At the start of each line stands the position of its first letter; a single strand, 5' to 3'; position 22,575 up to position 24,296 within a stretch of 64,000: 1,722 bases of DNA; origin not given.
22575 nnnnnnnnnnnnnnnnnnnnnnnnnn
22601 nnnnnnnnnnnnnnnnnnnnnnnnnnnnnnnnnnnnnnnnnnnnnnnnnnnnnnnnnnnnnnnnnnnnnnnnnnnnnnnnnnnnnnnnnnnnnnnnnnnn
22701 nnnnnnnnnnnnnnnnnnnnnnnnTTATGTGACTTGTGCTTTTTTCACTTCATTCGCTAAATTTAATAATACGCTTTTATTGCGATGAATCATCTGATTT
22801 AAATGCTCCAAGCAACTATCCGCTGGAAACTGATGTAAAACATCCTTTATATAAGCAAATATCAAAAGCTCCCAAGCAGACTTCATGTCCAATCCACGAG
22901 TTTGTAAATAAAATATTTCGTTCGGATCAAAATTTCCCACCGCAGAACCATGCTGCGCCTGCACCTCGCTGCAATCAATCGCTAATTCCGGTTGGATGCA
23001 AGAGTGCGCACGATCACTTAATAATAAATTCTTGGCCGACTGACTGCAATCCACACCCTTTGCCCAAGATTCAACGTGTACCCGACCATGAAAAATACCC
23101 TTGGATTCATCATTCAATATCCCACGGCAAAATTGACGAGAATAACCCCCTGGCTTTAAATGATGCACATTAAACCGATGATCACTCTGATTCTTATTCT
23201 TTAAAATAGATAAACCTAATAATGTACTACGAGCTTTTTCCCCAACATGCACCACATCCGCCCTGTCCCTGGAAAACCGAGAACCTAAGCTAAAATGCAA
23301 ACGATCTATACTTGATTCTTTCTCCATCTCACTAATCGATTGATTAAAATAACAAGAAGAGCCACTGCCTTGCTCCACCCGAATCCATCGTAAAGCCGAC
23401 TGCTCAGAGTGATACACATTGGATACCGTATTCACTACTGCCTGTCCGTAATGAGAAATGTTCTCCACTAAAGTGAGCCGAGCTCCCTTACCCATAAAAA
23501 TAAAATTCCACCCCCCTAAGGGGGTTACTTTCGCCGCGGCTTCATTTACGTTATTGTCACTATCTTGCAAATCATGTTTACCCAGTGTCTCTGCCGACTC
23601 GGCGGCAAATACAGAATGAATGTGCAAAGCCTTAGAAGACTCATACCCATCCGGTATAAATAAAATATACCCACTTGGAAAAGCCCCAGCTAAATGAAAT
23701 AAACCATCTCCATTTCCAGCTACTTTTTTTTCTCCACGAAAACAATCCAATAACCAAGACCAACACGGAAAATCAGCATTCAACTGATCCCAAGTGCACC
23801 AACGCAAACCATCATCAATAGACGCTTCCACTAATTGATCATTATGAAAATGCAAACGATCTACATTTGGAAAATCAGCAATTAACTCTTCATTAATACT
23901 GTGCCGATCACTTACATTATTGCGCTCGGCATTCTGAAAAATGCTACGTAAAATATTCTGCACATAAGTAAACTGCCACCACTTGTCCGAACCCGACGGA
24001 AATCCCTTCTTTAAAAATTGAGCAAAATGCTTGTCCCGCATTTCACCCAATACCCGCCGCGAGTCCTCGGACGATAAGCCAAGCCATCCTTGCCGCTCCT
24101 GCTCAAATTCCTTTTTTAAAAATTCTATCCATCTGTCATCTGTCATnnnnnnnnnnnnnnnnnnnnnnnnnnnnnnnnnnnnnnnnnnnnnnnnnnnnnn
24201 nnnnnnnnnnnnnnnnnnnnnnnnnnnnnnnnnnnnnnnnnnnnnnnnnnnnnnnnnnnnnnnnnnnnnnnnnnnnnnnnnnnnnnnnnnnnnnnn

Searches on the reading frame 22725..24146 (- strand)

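Call 29: search_protein_families(library=pfam, proteins=[window:22725-24146:-], max_evalue=0.01)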
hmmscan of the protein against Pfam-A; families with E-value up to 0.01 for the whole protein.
window:22725-24146:- (473 aa): 1 family
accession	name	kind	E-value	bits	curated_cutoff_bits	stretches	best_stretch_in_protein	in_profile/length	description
PF01458.23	SUFBD_core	-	2.6e-52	178.1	27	1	215-431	15-231/232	SUF system FeS cluster assembly, SufBD core domain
